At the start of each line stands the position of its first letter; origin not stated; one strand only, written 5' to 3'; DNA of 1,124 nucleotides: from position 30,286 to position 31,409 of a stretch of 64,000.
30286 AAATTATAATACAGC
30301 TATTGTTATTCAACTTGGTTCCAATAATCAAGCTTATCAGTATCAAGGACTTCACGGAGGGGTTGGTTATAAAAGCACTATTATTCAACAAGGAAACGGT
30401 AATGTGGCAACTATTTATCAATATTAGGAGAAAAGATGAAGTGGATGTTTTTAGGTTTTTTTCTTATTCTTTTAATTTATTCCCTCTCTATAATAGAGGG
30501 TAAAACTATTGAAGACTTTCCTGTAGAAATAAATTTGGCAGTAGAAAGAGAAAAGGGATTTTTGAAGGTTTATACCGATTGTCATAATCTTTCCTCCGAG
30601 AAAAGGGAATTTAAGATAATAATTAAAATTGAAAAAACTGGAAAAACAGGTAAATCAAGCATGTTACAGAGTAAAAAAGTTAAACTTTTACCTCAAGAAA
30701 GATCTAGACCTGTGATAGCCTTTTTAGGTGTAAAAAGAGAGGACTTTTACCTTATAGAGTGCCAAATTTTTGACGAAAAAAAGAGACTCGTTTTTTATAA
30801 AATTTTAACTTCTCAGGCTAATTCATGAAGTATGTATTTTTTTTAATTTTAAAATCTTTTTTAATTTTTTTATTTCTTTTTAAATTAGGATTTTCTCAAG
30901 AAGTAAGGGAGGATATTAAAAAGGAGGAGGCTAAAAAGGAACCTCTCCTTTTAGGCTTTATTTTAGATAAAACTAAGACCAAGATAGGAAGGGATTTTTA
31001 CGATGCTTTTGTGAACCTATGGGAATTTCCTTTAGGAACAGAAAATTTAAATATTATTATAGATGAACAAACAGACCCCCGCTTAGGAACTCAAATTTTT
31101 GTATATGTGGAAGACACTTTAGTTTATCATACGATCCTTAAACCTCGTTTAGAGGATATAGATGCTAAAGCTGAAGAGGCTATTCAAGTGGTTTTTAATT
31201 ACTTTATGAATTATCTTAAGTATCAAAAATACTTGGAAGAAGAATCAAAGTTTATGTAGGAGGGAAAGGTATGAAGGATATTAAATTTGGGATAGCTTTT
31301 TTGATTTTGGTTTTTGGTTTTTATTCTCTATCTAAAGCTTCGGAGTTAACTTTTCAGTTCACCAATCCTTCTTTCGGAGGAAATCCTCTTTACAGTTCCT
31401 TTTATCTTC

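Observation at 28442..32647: Complete, single-direction curli amyloid system in a probable thermophilic anaerobe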

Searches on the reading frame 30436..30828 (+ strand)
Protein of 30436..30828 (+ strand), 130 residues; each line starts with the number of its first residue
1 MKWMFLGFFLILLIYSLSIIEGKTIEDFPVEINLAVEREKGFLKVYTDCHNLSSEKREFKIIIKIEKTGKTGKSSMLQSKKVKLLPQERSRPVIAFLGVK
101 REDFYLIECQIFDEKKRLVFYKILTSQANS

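Call 3: search_protein_families(library=pfam, proteins=[window:30436-30828:+], max_evalue=0.1)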
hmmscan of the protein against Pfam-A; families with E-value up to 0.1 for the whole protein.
window:30436-30828:+ (130 aa): 1 family
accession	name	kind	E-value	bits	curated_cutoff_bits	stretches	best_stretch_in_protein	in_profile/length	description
PF00917.32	MATH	-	0.019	15.7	21.2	1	23-79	16-72/113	MATH domain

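Call 4: search_protein_families(library=ncbifam, proteins=[window:30436-30828:+], max_evalue=0.1)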
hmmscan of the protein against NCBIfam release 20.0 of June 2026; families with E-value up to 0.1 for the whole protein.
window:30436-30828:+ (130 aa): 1 family
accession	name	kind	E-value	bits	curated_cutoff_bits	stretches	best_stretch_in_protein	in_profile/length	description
NF007507.1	PRK10102.1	equivalog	0.04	14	75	1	59-116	39-96/106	curli assembly chaperone CsgC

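Call 16: find_homologous_proteins(query=window:30436-30828:+, max_evalue=0.001)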
Query window:30436-30828:+ (130 aa): 3 proteins with E <= 0.001 among 55 candidates.
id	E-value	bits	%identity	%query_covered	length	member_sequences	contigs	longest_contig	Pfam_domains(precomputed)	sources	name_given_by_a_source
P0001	3.3e-77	275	100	100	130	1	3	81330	-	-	-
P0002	6.7e-50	186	69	100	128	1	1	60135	-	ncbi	-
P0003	3.1e-42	162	62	95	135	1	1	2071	-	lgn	-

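Call 17: search_solved_structures(query=window:30436-30828:+, max_evalue=10, show_alignments=2)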
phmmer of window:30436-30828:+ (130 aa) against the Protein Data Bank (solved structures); distinct sequences matched with E-value up to 10: 0.

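Call 23: find_encoding_contigs(protein=P0002, flank=6000, max_places=3)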
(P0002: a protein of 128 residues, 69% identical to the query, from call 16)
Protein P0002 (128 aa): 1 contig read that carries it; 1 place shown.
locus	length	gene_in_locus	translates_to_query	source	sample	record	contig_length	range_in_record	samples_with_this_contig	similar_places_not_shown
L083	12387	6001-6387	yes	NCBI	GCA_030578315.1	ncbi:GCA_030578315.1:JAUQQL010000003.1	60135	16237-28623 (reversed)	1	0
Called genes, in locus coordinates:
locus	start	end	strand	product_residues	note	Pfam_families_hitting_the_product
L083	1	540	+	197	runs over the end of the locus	PF09335:VTT_dom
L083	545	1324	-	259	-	PF00977:His_biosynth, PF01207:Dus (faint), PF02581:TMP-TENI (faint), PF01180:DHO_dh (faint)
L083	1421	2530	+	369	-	PF00724:Oxidored_FMN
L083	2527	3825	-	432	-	PF08281:Sigma70_r4_2 (faint)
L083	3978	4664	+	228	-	PF00196:GerE, PF04545:Sigma70_r4 (weak), PF08281:Sigma70_r4_2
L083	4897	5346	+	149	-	PF07012:Curlin_rpt (faint)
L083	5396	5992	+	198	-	PF07012:Curlin_rpt (weak)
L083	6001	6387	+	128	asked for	-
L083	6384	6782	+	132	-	PF10627:CsgE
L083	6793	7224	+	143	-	PF10614:CsgF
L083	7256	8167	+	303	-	PF03783:CsgG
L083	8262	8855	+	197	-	PF00571:CBS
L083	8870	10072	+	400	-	PF01837:HcyBio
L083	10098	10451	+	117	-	PF03840:SecG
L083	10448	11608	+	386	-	PF02670:DXP_reductoisom, PF08436:DXP_redisom_C, PF13288:DXPR_C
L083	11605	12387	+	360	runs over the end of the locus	PF02163:Peptidase_M50, PF00595:PDZ, PF13180:PDZ_2, PF17820:PDZ_6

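Call 26: predict_structure(alignment_id=A1)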
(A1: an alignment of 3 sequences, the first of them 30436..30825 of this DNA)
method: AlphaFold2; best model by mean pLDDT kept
length: 130 residues; sequences in the alignment: 3
mean_pLDDT: 83.6   pTM: 0.69
mean pLDDT of the five models: 83.6, 83.4, 83.4, 82.4, 82.0
residues with pLDDT >= 90: 67; 70-90: 42; 50-70: 14; < 50: 7
segments of 3 or more residues with pLDDT < 50: 20-24
pLDDT, mean of each block of 10 residues (from residue 1): 68 63 56 88 92 92 92 91 95 93 90 90 76
secondary structure, 60 per line:
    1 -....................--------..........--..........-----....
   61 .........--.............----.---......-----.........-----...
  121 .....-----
elements in order: H2-21 E30-39 E42-51 E57-69 E72-84 E93-98 E104-112 E118-125

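Call 28: fold_search(model_id=the predicted structure, library=pdb)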
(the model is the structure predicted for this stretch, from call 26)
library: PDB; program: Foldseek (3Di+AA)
matches with E <= 10: 1701; with E <= 0.001: 127
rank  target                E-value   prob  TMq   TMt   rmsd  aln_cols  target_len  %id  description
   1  2xsk                  7.2e-06  1.00  0.55  0.70   3.0        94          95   13  E. coli curli protein CsgC - SeCys (released 2010-12-29)
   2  2n59_MODEL_1_A        7.2e-06  1.00  0.49  0.60   3.8        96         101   10  Solution Structure of R. palustris CsgH (released 2016-05-11)
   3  5mhm_B                1.5e-05  1.00  0.60  0.13   3.5       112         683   12  FXIIIa in complex with the inhibitor ZED1630 (released 2017-12-20)
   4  5t98_A                2.6e-05  1.00  0.47  0.10   4.9       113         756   12  Crystal structure of BuGH2Awt (released 2017-09-13)
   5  4kkp_A                2.7e-05  1.00  0.53  0.32   3.8       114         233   18  Crystal structure of Vibrio cholerae RbmA (crystal form 2) (released 2013-05-22)
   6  5mho_B                3.0e-05  1.00  0.59  0.13   3.5       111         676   14  FXIIIa in complex with the inhibitor ZED2369 (released 2017-12-20)
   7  5t99_A                4.1e-05  1.00  0.44  0.10   5.6       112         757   13  Crystal structure of BuGH2Awt in complex with Galactoisofagomine (released 2017-09-13)
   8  4kkp_B                4.8e-05  1.00  0.53  0.32   4.2       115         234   17  Crystal structure of Vibrio cholerae RbmA (crystal form 2) (released 2013-05-22)
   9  5uj6_A                4.8e-05  1.00  0.50  0.09   5.5       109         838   17  Crystal Structure of Bacteroides Uniformis beta-glucuronidase (released 2017-06-28)
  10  5uj6_B                5.4e-05  1.00  0.50  0.09   5.5       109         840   16  Crystal Structure of Bacteroides Uniformis beta-glucuronidase (released 2017-06-28)
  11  6bye_A                5.7e-05  1.00  0.53  0.10   3.6       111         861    8  Crystal structure of the GH2 exo-beta-mannanase from Xanthomonas axonopodis pv. citri in complex with mannose (released 2018-07-18)
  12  3isy                  5.7e-05  1.00  0.50  0.55   4.9       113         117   12  Crystal structure of an intracellular proteinase inhibitor (ipi, bsu11130) from bacillus subtilis at 2.61 A resolution (released 2009-09-15)
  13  5mhl_B                6.1e-05  1.00  0.60  0.13   3.5       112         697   13  FXIIIa in complex with the inhibitor Mi0621 (released 2017-12-20)
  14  6ed1_A                6.1e-05  1.00  0.45  0.09   6.7       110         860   15  Bacteroides dorei Beta-glucuronidase (released 2019-02-13)
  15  7uzs                  6.8e-05  1.00  0.55  0.13   4.2       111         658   10  Protein 4.2 (local refinement from consensus reconstruction of ankyrin complex classes) (released 2022-07-20)
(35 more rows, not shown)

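Call 29: search_protein_representatives(alignment_id=A1)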
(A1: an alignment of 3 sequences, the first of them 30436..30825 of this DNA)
Query: 3 sequences, 130 profile positions. Proteins with E-value up to 0.001 (for the whole library): 18; up to 1e-10: 6; up to 1e-30: 1. The best 18 are listed.
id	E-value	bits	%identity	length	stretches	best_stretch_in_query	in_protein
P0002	3.3e-69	247.2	-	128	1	1-130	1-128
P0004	7.4e-24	100.5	-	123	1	12-128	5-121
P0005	1.2e-13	67.6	-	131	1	5-128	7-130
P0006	6.0e-12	62.0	-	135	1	6-128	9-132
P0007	2.6e-11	59.9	-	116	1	17-127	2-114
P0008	3.8e-11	59.4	-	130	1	12-128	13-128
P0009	4.3e-10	56.0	-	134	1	9-127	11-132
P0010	3.5e-09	53.1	-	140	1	3-128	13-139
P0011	5.2e-09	52.5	-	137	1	5-124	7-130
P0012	3.6e-08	49.8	-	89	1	44-127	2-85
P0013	1.4e-07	47.9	-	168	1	28-127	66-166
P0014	6.0e-07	45.8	-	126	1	8-127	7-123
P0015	1.0e-06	45.1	-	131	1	4-123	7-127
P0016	1.1e-06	45.0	-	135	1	27-125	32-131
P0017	2.6e-06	43.8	-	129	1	1-129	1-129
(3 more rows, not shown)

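Call 31: search_solved_structures(query=A2, max_evalue=10, show_alignments=3)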
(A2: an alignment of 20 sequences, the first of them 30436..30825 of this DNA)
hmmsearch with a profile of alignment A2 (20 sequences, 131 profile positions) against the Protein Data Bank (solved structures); distinct sequences matched with E-value up to 10: 3.
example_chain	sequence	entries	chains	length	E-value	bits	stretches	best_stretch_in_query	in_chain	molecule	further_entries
2xsk_A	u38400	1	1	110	0.00016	24.7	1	63-116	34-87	CSGC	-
2y2t_A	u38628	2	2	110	0.00018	24.5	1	65-116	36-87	CURLI PRODUCTION PROTEIN CSGC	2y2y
5cwl_A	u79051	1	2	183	0.89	12.6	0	42-71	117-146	Designed helical repeat protein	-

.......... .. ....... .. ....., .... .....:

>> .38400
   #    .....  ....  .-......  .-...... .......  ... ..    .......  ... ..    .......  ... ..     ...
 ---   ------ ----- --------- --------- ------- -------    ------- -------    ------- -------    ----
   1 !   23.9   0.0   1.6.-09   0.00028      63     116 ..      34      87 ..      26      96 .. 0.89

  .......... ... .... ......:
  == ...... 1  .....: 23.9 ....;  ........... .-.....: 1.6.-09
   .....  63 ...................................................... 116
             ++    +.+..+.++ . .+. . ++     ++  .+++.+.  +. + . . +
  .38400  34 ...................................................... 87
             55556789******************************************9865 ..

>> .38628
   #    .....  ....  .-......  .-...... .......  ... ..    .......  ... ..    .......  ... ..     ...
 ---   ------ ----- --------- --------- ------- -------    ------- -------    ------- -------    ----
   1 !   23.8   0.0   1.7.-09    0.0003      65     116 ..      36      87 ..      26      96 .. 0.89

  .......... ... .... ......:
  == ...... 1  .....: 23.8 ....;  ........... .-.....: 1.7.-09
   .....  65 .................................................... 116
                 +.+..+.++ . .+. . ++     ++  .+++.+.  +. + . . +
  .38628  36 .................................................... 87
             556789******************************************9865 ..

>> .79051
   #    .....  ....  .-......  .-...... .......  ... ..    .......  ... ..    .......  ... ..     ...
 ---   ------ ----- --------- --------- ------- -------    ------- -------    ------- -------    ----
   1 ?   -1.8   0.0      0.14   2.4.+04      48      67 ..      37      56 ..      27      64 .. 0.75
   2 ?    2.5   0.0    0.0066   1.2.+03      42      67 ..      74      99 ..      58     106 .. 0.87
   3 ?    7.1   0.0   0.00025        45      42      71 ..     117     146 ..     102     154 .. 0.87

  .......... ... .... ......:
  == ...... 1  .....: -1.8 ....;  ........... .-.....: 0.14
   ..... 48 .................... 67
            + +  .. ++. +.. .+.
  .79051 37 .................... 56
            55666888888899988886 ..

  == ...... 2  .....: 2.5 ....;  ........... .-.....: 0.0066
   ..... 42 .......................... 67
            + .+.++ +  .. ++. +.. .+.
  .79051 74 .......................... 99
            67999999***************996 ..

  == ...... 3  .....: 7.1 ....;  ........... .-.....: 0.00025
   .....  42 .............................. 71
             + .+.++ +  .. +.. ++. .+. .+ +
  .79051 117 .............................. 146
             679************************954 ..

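Call 32: search_protein_families(library=pfam, alignment_id=A2, max_evalue=1)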
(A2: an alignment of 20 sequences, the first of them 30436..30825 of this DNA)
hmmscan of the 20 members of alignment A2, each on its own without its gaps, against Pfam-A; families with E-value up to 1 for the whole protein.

A. member 1, window:30436-30825:+ (130 aa): 2 families
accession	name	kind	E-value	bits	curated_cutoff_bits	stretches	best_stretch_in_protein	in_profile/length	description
PF00917.32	MATH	-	0.019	15.7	21.2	1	23-79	16-72/113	MATH domain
PF24318.1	DUF7490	-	0.21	11.7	27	1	78-118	55-95/106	Domain of unknown function (DUF7490)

B. families by the number of members that match (of 20 scanned): 27 families (the first 25 are shown)
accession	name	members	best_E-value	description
PF10610.15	Tafi-CsgC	6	9.3e-05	Thin aggregative fimbriae synthesis protein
PF00917.32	MATH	3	0.019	MATH domain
PF24991.2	Ig_NUP210_4th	3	0.044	NUP210 forth Ig-like domain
PF21112.3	CsgH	2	0.00049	CsgH protein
PF16871.11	DUF5077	2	0.0094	Domain of unknown function (DUF5077)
PF15022.11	DUF4522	1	0.0065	Protein of unknown function (DUF4522)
PF14467.12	DUF4426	1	0.018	Domain of unknown function (DUF4426)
PF18705.7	DUF5643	1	0.027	Family of unknown function (DUF5643)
PF04059.18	RRM_2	1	0.034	RNA recognition motif 2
PF05413.17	Peptidase_C34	1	0.036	Putative closterovirus papain-like endopeptidase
PF15048.11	OSTbeta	1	0.036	Organic solute transporter subunit beta protein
PF23608.1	Ig_ILCR1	1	0.039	ILCR1 Ig-like domain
PF16447.10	DUF5044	1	0.05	Domain of unknown function (DUF5044)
PF05137.18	PilN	1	0.064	Fimbrial assembly protein (PilN)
PF02330.21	MAM33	1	0.078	Mitochondrial glycoprotein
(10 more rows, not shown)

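Call 62: find_related_loci(query=A1, collection=metagenome_contigs, flank=5000)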
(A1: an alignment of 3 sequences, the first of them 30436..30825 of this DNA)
Query A1 (130 aa) in metagenome_contigs; peptide patterns used: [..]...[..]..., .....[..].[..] (x = any residue, [..] = any of these).
437 stretches matched a pattern, but none encodes a relative of the query by tblastn (E <= 1e-3).

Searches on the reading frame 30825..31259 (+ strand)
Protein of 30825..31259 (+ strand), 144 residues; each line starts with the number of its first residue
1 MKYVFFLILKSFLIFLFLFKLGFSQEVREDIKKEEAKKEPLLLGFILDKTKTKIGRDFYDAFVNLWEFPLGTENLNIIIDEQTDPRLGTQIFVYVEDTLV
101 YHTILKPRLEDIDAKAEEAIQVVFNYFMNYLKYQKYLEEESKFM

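Call 3: search_protein_families(library=pfam, proteins=[window:30825-31259:+], max_evalue=0.1)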
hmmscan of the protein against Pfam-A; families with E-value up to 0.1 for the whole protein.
window:30825-31259:+ (144 aa): 1 family
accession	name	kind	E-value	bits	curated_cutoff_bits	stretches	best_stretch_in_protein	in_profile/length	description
PF10627.14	CsgE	-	1.8e-23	83.3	25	1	43-138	2-96/105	Curli assembly protein CsgE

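Call 4: search_protein_families(library=ncbifam, proteins=[window:30825-31259:+], max_evalue=0.1)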
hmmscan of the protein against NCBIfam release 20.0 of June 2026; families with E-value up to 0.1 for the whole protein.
window:30825-31259:+ (144 aa): 1 family
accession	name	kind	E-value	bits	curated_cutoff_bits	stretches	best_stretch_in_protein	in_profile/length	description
NF007701.0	PRK10386.1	equivalog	1.3e-14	54.1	137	1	37-125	22-107/129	curli production assembly/transport protein CsgE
